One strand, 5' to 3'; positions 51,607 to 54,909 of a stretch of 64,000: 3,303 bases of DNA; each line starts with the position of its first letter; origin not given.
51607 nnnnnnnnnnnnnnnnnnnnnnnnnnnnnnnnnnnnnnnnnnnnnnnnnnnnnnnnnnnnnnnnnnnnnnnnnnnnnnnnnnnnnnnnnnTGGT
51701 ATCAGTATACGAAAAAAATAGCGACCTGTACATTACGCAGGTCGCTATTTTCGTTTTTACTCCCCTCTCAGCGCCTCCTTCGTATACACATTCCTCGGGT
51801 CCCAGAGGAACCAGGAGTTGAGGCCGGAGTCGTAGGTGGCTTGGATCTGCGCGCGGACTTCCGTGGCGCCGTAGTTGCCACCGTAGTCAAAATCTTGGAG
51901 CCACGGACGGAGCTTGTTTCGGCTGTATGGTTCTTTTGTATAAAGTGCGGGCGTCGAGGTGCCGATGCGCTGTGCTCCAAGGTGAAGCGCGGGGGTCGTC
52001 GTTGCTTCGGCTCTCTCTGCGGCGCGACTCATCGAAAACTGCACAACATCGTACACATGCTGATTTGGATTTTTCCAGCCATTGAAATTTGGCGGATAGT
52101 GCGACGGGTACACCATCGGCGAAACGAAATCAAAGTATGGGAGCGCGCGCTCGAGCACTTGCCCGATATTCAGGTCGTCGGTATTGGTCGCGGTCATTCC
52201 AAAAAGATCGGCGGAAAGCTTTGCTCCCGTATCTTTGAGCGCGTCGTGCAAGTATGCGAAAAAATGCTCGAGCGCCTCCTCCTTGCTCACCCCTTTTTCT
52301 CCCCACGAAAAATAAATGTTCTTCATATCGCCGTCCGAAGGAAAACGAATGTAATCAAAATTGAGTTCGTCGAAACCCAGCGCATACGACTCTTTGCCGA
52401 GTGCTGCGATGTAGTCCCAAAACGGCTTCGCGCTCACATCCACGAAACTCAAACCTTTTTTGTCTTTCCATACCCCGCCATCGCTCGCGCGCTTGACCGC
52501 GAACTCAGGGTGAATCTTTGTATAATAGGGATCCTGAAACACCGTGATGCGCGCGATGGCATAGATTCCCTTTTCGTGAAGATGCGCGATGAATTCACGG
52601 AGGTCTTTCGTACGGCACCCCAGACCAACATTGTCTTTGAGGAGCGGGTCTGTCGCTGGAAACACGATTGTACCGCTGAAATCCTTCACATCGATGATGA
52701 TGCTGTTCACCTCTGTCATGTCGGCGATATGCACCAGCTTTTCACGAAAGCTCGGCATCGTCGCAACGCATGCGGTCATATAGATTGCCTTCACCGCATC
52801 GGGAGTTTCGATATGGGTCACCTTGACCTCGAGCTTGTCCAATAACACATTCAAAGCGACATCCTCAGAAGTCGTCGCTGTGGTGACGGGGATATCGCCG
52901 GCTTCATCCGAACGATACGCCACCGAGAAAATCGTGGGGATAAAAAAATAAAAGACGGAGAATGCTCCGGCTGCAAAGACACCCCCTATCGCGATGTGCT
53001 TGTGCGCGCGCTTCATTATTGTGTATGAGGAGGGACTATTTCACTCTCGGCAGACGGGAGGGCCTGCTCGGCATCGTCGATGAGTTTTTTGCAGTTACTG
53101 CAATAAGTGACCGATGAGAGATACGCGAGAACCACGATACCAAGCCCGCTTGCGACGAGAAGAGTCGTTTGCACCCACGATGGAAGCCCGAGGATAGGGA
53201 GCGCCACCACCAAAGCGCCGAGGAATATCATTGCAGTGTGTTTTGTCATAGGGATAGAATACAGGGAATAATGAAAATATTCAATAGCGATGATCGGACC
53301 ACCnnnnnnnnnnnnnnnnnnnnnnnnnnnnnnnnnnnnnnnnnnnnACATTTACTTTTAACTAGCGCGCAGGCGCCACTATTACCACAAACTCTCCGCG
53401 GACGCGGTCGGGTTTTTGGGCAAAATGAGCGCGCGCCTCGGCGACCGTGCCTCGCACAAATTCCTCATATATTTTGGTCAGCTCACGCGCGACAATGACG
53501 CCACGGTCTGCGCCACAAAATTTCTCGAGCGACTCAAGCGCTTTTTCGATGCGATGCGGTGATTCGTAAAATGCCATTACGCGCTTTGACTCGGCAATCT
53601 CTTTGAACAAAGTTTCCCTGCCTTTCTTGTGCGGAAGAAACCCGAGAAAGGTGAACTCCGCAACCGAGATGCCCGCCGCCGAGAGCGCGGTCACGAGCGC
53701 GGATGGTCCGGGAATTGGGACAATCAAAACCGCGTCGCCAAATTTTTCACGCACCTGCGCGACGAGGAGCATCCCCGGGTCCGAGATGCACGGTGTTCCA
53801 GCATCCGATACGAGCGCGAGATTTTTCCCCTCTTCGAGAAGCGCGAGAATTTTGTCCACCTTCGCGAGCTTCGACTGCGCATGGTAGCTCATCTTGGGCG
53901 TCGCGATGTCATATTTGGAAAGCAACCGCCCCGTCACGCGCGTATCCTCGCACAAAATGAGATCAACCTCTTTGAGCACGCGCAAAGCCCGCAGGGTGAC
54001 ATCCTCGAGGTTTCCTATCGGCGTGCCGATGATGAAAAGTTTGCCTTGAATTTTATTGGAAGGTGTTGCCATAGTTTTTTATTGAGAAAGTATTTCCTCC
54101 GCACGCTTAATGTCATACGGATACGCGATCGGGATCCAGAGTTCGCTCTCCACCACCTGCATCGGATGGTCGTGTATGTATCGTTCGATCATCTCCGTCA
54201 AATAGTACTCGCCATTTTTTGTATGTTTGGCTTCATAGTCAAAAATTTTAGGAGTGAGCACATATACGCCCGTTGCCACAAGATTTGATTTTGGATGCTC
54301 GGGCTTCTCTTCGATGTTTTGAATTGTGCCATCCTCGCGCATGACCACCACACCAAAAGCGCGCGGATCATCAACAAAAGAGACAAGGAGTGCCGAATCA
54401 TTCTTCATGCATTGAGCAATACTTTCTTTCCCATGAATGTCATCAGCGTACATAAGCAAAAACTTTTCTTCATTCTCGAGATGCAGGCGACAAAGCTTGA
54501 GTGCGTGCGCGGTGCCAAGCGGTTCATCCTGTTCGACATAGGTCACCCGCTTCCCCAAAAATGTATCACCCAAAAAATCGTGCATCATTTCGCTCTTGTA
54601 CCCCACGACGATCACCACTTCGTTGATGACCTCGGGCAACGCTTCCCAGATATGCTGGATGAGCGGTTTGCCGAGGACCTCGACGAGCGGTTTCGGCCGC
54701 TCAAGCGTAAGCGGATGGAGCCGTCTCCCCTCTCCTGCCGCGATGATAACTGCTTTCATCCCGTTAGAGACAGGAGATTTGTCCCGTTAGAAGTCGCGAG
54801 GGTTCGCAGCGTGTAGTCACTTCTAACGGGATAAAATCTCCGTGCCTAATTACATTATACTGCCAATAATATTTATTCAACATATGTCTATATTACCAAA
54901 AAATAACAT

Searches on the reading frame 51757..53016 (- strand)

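Call 22: search_protein_families(library=pfam, proteins=[window:51757-53016:-], max_evalue=0.001)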
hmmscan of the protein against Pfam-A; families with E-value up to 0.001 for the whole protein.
window:51757-53016:- (419 aa): 2 families
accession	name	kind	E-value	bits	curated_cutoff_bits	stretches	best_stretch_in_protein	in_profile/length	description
PF13200.12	DUF4015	-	1.3e-87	294.3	27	1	77-411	1-313/313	Putative glycosyl hydrolase domain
PF14871.12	GHL6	-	5.3e-05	23.9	35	1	92-182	3-88/132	Hypothetical glycosyl hydrolase 6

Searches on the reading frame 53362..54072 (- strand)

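Call 22: search_protein_families(library=pfam, proteins=[window:53362-54072:-], max_evalue=0.001)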
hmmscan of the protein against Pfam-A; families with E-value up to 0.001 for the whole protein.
window:53362-54072:- (236 aa): 1 family
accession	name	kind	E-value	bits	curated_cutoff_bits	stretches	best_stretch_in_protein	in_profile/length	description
PF00590.25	TP_methylase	-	1.6e-33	116.9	27.8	1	11-213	1-211/212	Tetrapyrrole (Corrin/Porphyrin) Methylases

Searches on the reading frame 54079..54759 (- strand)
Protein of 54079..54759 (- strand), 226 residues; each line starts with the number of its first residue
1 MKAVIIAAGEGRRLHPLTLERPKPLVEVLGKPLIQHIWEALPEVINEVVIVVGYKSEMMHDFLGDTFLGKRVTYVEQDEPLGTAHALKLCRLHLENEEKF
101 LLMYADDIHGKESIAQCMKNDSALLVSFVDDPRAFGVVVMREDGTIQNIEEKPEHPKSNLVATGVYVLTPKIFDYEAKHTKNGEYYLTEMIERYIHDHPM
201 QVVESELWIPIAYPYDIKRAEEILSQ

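Call 22: search_protein_families(library=pfam, proteins=[window:54079-54759:-], max_evalue=0.001)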
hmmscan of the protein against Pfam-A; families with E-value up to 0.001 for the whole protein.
window:54079-54759:- (226 aa): 3 families
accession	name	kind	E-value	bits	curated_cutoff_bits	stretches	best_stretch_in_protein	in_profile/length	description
PF00483.29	NTP_transferase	-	1.8e-40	139.5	21.2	1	2-201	1-216/245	Nucleotidyl transferase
PF12804.13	NTP_transf_3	-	1.8e-12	48.2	27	1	3-114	1-104/160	MobA-like NTP transferase domain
PF01128.25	IspD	-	1.8e-06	28.3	27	1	2-70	2-66/221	2-C-methyl-D-erythritol 4-phosphate cytidylyltransferase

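Call 61: search_protein_families(library=ncbifam, proteins=[window:54079-54759:-], max_evalue=0.001)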
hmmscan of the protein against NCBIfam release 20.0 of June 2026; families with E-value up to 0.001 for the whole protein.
window:54079-54759:- (226 aa): 41 families (the best 25 are shown)
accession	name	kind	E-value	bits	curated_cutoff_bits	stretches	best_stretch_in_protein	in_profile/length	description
TIGR03992.1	Arch_glmU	subfamily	3.2e-59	200.8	292.1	1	1-222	1-225/393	bifunctional sugar-1-phosphate nucleotidylyltransferase/acetyltransferase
NF041313.1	UDPGP_AglF_Halo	equivalog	1.2e-50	172.1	400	1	1-223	1-233/234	UTP--glucose-1-phosphate uridylyltransferase AglF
NF041173.1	Sug_nt_acttase_Thmprot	equivalog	3.3e-45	154.7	600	1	1-220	1-223/405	bifunctional sugar-1-phosphate nucleotidylyltransferase/acetyltransferase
TIGR01208.1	rmlA_long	equivalog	1.9e-39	135.5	320.25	1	2-204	1-211/353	glucose-1-phosphate thymidylyltransferase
NF052502.1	man1P_GTase_Rv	exception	4.1e-28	98.2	440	1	2-173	2-179/352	mannose-1-phosphate guanylyltransferase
TIGR01173.1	glmU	equivalog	5.9e-27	94.6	366.85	1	1-198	1-206/452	bifunctional UDP-N-acetylglucosamine diphosphorylase/glucosamine-1-phosphate N-acetyltransferase GlmU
TIGR01207.1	rmlA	equivalog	2.8e-26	92.3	360.65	1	2-202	1-211/286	glucose-1-phosphate thymidylyltransferase RfbA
NF049965.1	GlMnHpPGnyltfHddC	equivalog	4.9e-23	81.9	300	1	1-194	1-194/221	D-glycero-D-manno-heptose 1-phosphate guanosyltransferase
NF010937.0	PRK14357.1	equivalog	6.8e-23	81.3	658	1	1-193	1-198/448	bifunctional UDP-N-acetylglucosamine diphosphorylase/glucosamine-1-phosphate N-acetyltransferase GlmU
NF010936.0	PRK14356.1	equivalog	8.6e-23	80.9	666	1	3-224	8-243/456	bifunctional UDP-N-acetylglucosamine diphosphorylase/glucosamine-1-phosphate N-acetyltransferase GlmU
NF045761.1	NAMPUrTaseMurU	equivalog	1.4e-22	80.6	250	1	1-196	1-198/226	N-acetylmuramate alpha-1-phosphate uridylyltransferase MurU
TIGR02623.1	G1P_cyt_trans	equivalog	1.4e-22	80.4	300.25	2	1-68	1-69/255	glucose-1-phosphate cytidylyltransferase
NF010934.1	PRK14354.1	equivalog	2e-22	79.4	450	1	3-195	2-203/447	bifunctional UDP-N-acetylglucosamine diphosphorylase/glucosamine-1-phosphate N-acetyltransferase GlmU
TIGR01099.1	galU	equivalog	4.8e-21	75.5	326.8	2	71-199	95-239/261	UTP--glucose-1-phosphate uridylyltransferase GalU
NF041135.1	IPPtranDIPPsyn_Thcocales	equivalog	3.9e-20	72.2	580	1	1-224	1-217/419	bifunctional L-myo-inositol-1-phosphate cytidylyltransferase/CDP-L-myo-inositol myo-inositolphosphotransferase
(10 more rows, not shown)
